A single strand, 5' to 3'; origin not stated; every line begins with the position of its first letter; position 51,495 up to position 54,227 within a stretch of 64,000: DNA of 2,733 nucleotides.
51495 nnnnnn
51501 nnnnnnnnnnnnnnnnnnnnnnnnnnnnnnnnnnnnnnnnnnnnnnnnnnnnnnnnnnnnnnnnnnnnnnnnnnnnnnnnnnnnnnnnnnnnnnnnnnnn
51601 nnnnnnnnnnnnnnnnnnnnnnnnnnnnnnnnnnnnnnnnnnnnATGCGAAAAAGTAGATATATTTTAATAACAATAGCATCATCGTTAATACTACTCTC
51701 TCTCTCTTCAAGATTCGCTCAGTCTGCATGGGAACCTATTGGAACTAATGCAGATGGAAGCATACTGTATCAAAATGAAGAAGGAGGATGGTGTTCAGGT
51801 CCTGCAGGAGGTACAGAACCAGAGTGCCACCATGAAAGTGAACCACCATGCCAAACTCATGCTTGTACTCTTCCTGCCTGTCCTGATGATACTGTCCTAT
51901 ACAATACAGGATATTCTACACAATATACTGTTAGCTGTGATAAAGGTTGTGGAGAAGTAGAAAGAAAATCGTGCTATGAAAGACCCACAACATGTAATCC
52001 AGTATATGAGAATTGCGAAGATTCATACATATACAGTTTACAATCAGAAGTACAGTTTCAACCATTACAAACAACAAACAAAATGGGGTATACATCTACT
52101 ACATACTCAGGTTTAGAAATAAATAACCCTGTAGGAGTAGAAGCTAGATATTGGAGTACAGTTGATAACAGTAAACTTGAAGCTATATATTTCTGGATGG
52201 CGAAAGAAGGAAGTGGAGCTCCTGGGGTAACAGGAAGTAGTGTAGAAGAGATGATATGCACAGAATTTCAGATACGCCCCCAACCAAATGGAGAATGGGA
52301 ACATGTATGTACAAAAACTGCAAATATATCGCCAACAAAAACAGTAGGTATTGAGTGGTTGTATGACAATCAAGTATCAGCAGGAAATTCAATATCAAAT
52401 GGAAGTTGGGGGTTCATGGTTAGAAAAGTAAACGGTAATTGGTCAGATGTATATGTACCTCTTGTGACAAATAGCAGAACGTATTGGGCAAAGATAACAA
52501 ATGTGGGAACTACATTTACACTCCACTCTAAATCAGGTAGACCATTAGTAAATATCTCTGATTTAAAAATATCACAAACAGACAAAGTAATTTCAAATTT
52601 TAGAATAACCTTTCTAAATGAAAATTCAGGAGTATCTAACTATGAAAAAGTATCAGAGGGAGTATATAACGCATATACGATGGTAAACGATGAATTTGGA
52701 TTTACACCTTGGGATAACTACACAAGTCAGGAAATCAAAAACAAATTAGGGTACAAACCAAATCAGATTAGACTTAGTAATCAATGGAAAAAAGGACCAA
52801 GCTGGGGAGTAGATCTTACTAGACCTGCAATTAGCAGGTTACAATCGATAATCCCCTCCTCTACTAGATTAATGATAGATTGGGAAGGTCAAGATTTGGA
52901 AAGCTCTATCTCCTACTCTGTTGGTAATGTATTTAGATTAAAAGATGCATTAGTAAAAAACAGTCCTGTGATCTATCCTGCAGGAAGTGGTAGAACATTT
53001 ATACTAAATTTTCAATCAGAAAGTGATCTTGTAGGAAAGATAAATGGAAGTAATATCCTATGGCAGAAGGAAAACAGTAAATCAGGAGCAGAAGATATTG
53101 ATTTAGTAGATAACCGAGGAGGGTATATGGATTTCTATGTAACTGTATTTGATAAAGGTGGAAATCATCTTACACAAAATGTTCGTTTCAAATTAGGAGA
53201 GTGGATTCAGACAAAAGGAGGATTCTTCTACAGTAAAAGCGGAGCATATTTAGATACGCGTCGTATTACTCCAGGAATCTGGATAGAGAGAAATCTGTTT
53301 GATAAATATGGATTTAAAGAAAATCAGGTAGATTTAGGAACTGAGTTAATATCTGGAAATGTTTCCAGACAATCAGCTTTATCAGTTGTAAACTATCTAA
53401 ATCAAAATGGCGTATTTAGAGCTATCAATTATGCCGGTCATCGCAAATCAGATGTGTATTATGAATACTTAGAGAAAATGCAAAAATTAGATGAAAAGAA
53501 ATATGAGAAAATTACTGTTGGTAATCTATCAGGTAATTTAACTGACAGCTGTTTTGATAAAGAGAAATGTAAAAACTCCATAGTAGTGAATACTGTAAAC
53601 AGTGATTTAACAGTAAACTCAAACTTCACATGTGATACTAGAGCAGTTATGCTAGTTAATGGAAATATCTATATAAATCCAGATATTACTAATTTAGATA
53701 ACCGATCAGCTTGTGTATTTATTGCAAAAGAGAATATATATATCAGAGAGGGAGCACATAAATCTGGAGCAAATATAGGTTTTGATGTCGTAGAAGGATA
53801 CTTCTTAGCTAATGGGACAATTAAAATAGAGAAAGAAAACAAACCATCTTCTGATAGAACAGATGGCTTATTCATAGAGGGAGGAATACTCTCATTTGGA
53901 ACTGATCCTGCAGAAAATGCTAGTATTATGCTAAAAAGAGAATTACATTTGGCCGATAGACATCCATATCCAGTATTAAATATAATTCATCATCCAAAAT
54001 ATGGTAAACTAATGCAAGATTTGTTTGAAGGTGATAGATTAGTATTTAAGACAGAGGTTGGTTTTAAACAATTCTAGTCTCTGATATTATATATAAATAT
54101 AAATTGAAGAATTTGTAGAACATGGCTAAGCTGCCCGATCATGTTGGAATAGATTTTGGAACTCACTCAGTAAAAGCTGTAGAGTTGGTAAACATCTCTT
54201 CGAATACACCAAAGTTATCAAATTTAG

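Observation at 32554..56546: Complete secretin-less type IV pilus locus in a reduced genome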

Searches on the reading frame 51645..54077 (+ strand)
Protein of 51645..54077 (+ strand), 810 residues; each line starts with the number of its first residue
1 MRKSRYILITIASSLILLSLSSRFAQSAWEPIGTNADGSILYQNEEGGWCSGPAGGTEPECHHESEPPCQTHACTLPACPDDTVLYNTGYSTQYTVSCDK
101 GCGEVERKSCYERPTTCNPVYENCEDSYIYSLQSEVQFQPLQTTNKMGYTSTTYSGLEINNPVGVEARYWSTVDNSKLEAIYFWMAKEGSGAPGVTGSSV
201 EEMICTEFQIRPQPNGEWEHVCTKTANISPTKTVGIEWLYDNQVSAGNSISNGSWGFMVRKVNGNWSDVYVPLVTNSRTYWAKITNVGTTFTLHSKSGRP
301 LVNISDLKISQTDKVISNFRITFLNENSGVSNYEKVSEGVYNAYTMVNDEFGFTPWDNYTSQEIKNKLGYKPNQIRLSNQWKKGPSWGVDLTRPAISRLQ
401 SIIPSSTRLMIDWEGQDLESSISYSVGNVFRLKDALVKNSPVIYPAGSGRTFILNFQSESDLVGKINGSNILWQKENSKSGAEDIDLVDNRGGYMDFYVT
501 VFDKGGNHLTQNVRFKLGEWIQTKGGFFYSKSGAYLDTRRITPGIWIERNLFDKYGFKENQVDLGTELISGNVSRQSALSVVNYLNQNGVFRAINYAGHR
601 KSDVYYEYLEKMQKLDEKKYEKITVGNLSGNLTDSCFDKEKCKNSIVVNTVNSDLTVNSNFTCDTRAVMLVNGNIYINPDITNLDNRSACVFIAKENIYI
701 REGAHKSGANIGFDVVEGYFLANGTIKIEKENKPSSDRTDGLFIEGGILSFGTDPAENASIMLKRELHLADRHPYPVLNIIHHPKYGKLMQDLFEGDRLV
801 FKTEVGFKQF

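Call 5: search_protein_families(library=pfam, proteins=[window:51645-54077:+], max_evalue=0.01)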
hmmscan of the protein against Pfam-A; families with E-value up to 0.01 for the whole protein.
window:51645-54077:+ (810 aa): 0 families

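Call 14: find_homologous_proteins(query=window:51645-54077:+)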
Query window:51645-54077:+ (810 aa): 17 proteins with E <= 0.001 among 7529 candidates.
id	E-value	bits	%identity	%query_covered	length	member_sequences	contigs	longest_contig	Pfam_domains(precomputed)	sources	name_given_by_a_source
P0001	0.0e+0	1893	100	100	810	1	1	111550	-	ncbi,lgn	-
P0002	0.0e+0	1462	78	96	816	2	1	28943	-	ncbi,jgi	ncbi:MAG: hypothetical protein ACOX6Q_02185 [Candidatus Dojkabacteria bacterium]|jgi:hypothetical pr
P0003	0.0e+0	1396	75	98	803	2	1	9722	-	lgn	-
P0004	0.0e+0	1198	62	100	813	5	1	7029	-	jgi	-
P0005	0.0e+0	1174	65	93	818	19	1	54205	-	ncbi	-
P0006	1.8e-263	894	54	92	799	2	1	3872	-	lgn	-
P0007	3.9e-214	731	44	92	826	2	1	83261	-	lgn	-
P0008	5.1e-212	724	43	91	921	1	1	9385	-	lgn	-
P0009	1.1e-210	720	41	99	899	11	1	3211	-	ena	-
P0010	4.5e-197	675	44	92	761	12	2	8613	-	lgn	-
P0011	1.4e-195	670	45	92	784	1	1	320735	-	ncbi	ncbi:MAG: hypothetical protein AB9915_03545 [Candidatus Dojkabacteria bacterium]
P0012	8.9e-194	664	42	93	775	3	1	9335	-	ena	-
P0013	7.5e-192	658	42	92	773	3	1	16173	-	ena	-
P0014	9.2e-190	651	46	80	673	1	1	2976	-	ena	-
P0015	6.2e-144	499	39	78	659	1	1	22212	-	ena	-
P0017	9.6e-93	330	33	82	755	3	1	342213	-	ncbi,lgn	-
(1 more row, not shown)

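Call 16: find_encoding_contigs(protein=P0011, flank=10000, max_places=2)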
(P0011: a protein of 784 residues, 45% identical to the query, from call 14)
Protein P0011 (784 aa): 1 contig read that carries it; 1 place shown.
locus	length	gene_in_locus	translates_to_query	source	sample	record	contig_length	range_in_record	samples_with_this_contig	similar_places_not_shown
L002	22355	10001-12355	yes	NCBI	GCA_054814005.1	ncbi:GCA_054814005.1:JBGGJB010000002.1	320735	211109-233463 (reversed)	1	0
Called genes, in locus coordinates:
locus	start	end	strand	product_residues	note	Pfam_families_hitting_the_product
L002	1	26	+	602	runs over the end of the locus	PF05157:MshEN, PF00437:T2SSE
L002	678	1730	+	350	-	PF00437:T2SSE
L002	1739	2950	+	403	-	PF28597:T2SSF_N, PF00482:T2SSF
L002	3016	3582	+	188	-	-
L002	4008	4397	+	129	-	-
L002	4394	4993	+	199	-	PF07963:N_methyl (weak)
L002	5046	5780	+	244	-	-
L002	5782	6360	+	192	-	-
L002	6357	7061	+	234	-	PF07963:N_methyl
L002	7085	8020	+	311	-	-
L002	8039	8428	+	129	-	PF00072:Response_reg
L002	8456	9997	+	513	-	-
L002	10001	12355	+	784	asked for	-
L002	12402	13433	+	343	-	PF11104:PilM_2, PF06723:MreB_Mbl (faint), PF14450:FtsA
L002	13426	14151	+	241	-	-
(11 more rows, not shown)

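Call 17: find_encoding_contigs(protein=P0017, flank=10000, max_places=2)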
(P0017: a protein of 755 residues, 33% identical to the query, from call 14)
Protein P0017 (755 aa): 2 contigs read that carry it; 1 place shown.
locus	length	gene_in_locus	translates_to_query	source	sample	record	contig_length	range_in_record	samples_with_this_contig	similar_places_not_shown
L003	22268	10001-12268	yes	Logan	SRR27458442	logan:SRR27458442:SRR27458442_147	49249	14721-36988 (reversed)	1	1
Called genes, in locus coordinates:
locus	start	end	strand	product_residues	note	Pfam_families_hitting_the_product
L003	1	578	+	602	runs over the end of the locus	PF05157:MshEN, PF00437:T2SSE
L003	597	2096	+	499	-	PF00437:T2SSE, PF13191:AAA_16 (weak)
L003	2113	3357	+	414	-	PF28597:T2SSF_N, PF00482:T2SSF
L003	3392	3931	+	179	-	PF07963:N_methyl (weak)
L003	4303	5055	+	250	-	PF06750:A24_N_bact, PF01478:Peptidase_A24 (weak)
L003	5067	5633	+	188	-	PF07963:N_methyl (weak)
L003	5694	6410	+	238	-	PF07963:N_methyl (weak)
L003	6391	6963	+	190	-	-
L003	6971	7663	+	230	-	PF07963:N_methyl (weak)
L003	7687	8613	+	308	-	-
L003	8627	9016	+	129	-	PF00072:Response_reg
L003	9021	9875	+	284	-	-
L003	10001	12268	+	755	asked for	-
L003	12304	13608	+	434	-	PF13393:tRNA-synt_His, PF00587:tRNA-synt_2b, PF03129:HGTP_anticodon (weak)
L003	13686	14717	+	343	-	PF06723:MreB_Mbl (faint), PF11104:PilM_2, PF14450:FtsA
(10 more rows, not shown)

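Call 18: find_encoding_contigs(protein=P0005, flank=10000, max_places=2)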
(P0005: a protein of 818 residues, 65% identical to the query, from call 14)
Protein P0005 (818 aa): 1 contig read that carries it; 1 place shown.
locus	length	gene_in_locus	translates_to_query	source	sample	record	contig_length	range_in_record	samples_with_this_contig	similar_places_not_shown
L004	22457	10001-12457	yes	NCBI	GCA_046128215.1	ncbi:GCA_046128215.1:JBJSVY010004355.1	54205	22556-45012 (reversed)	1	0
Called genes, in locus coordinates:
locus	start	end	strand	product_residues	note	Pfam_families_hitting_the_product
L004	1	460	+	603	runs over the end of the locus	PF05157:MshEN, PF00437:T2SSE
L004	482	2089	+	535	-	PF00437:T2SSE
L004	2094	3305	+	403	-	PF28597:T2SSF_N, PF00482:T2SSF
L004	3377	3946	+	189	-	-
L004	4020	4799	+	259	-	PF06750:A24_N_bact, PF01478:Peptidase_A24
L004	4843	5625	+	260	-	PF07963:N_methyl (faint)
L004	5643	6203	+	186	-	-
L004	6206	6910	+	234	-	PF07963:N_methyl (weak)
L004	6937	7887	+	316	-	-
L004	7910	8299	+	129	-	PF00072:Response_reg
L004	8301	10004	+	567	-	-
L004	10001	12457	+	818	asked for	-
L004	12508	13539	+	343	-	PF11104:PilM_2, PF06723:MreB_Mbl (faint), PF14450:FtsA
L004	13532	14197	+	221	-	-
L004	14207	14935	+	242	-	-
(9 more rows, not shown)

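Call 19: find_encoding_contigs(protein=P0002, flank=10000, max_places=2)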
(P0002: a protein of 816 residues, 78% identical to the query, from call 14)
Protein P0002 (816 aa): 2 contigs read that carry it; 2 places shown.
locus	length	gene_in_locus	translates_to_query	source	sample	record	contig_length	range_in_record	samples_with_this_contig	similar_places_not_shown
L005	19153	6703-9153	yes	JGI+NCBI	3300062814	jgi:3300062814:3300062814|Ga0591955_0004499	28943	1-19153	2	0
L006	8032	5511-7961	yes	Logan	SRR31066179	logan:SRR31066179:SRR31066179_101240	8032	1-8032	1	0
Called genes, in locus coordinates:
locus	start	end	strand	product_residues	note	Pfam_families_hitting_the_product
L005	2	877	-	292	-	?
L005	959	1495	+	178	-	-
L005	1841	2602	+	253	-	PF07963:N_methyl (weak)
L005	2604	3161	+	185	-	-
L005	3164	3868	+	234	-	-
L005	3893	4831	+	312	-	-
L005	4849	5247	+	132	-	PF00072:Response_reg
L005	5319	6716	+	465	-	-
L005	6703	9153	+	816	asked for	-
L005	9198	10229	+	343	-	PF11104:PilM_2, PF06723:MreB_Mbl (faint), PF14450:FtsA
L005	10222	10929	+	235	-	-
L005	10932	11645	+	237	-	-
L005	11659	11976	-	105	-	PF13083:KH_KhpA-B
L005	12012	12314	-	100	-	PF00886:Ribosomal_S16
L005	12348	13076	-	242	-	PF22935:RM44_endonuclase, PF14622:Ribonucleas_3_3, PF00636:Ribonuclease_3, PF00035:dsrm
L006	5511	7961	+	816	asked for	-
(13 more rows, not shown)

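Call 35: search_protein_families(library=ncbifam, proteins=[window:51645-54077:+], max_evalue=1)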
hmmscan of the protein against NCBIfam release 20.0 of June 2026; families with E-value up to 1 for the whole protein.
window:51645-54077:+ (810 aa): 0 families

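Call 37: predict_structure(alignment_id=A1)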
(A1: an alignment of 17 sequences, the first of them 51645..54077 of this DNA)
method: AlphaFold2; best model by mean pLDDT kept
length: 810 residues; sequences in the alignment: 17
mean_pLDDT: 68.9   pTM: 0.49
mean pLDDT of the five models: 68.9, 68.5, 68.4, 67.8, 66.1
residues with pLDDT >= 90: 177; 70-90: 262; 50-70: 152; < 50: 219
segments of 3 or more residues with pLDDT < 50: 1-15, 17-27, 62-67, 114-128, 197-203, 229-232, 354-368, 434-436, 520-547, 560-602, 706-711, 731-740, 745-781, 797-810
pLDDT, mean of each block of 10 residues (from residue 1): 41 47 45 63 60 57 49 71 59 74 71 47 46 91 93 94 96 80 89 61 64 67 59 69 78 90 86 80 92 90 95 93 91 91 86 46 49 68 92 91 69 90 93 56 85 81 88 92 81 80 95 72 40 38 43 55 40 35 38 35 68 79 88 86 87 89 89 85 80 80 51 65 60 45 49 35 34 40 66 60 32
secondary structure, 60 per line:
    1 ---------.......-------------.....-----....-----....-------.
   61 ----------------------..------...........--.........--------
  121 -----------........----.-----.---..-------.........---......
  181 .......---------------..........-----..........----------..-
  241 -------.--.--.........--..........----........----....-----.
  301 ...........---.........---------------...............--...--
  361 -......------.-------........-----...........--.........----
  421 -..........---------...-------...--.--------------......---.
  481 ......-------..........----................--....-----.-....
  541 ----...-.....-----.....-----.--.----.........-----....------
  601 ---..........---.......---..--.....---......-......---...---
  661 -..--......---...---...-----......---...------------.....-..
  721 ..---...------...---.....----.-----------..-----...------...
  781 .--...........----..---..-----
elements in order (helices of 4 or more, strands of 3 or more residues): H10-16 E30-34 E40-43 E49-52 E91-101 E104-112 E132-139 E163-171 E178-187 E203-212 E218-227 E254-262 E265-274 E279-286 E291-294 E300-311 E315-323 E339-349 H350-353 H362-367 E382-389 E395-405 E408-416 E422-431 E441-443 E451-453 E471-476 E480-486 E494-503 E508-516 E520-523 E526-529 E537-540 H549-553 H577-585 E591-594 H604-613 E620-623 H632-635 H639-644 E646-651 E655-657 E666-671 E675-677 E681-683 E689-694 E698-700 E713-717 E719-722 E726-728 E741-745 E778-781 H784-794

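Call 41: fold_search(model_id=the predicted structure, library=pdb)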
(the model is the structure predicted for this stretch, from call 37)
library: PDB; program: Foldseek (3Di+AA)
matches with E <= 10: 1610; with E <= 0.001: 60
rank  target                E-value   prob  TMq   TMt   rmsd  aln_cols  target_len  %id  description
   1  4kkp_B                2.5e-05  1.00  0.10  0.26  21.0       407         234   10  Crystal structure of Vibrio cholerae RbmA (crystal form 2) (released 2013-05-22)
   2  7uww_A                2.5e-05  0.92  0.10  0.12  28.7       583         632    8  Sas6 with alpha-cyclodextrin (released 2023-06-14)
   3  6za2_A                2.6e-05  0.96  0.10  0.07  27.5       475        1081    9  Crystal structure of dimeric latent PorU from Porphyromonas gingivalis (released 2021-09-29)
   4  9iuj_A                3.9e-05  0.92  0.12  0.13  22.4       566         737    8  Integrin alpha-v beta-3 in complex with rhodostomin (released 2025-07-30)
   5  5n40                  4.4e-05  0.99  0.11  0.20  13.5       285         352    9  Structure of Yersinia pseudotuberculosis adhesin InvE (released 2017-04-12)
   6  6za2_B                4.8e-05  0.93  0.09  0.07  27.5       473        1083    9  Crystal structure of dimeric latent PorU from Porphyromonas gingivalis (released 2021-09-29)
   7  6xt9_I                4.8e-05  0.80  0.11  0.11  36.6       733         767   10  Subunits BBS 1,4,8,9,18 of the human BBSome complex (released 2020-01-29)
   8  3is0                  5.9e-05  0.90  0.09  0.16  29.7       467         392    7  Crystal structure of functional region of UafA from Staphylococcus saprophyticus in the presence of cholesterol (released 2010-09-08)
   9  7uwv_A                5.9e-05  0.89  0.10  0.14  28.9       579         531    7  CBM74 from Ruminococcus bromii Sas6 with maltodecaose (released 2023-06-14)
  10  9e8a_A                6.2e-05  0.60  0.10  0.09  32.6       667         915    7  Integrin aIIbb3 bent conformation from human platelet membrane crude preparation (released 2025-10-15)
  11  8xfg_A                6.5e-05  0.95  0.12  0.13  23.3       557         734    8  Cryo-EM structure of integrin ITGAV, ITGB3 and CYCLO (RGDFK) complex, conformation 1 (released 2024-12-18)
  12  4kkq_A                7.6e-05  0.99  0.09  0.25  21.2       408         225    9  Crystal structure of Vibrio cholerae RbmA (crystal form 1) (released 2013-05-22)
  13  2yn5_B                7.6e-05  0.94  0.11  0.26  24.6       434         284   12  Structural insight into the giant calcium-binding adhesin SiiE: implications for the adhesion of Salmonella enterica t (released 2013-04-03)
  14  6vbv_7                8.8e-05  0.80  0.11  0.13  38.0       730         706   11  Structure of the bovine BBSome:ARL6:GTP complex (released 2020-01-29)
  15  4u48                  1.2e-04  0.44  0.08  0.05  28.8       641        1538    8  Crystal structure of Salmonella alpha-2-macroglobulin (released 2014-09-17)
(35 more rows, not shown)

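Call 48: search_protein_representatives(alignment_id=A1)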
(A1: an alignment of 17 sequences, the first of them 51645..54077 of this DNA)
Query: 17 sequences, 772 profile positions. Proteins with E-value up to 0.001 (for the whole library): 551; up to 1e-10: 386; up to 1e-30: 217. The best 150 are listed.
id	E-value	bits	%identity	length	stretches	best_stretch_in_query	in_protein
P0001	0.0e+00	1228.6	-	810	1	5-772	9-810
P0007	0.0e+00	1182.0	-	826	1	41-772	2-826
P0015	7.6e-276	933.5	-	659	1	6-663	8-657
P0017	1.3e-246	836.9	-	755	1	83-772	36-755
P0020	3.7e-174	597.3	-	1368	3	28-438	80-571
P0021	1.9e-119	416.3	-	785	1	3-772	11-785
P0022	3.1e-118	412.3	-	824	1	8-770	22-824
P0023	1.4e-117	410.2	-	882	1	28-772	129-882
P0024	9.1e-117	407.5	-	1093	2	25-772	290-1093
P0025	2.8e-112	392.6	-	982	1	30-772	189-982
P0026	7.8e-112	391.2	-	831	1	30-772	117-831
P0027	6.5e-111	388.1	-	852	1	28-771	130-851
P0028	2.1e-110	386.4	-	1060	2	23-772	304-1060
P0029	3.8e-110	385.6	-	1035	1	35-772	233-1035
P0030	5.2e-109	381.8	-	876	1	25-772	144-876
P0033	1.1e-106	374.1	-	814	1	25-772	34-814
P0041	1.2e-100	354.2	-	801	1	29-770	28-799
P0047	2.8e-98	346.3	-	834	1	4-772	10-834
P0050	1.2e-96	341.0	-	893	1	2-772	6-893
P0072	7.1e-90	318.6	-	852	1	2-772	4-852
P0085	4.1e-86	306.1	-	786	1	2-771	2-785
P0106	9.9e-78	278.4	-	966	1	7-771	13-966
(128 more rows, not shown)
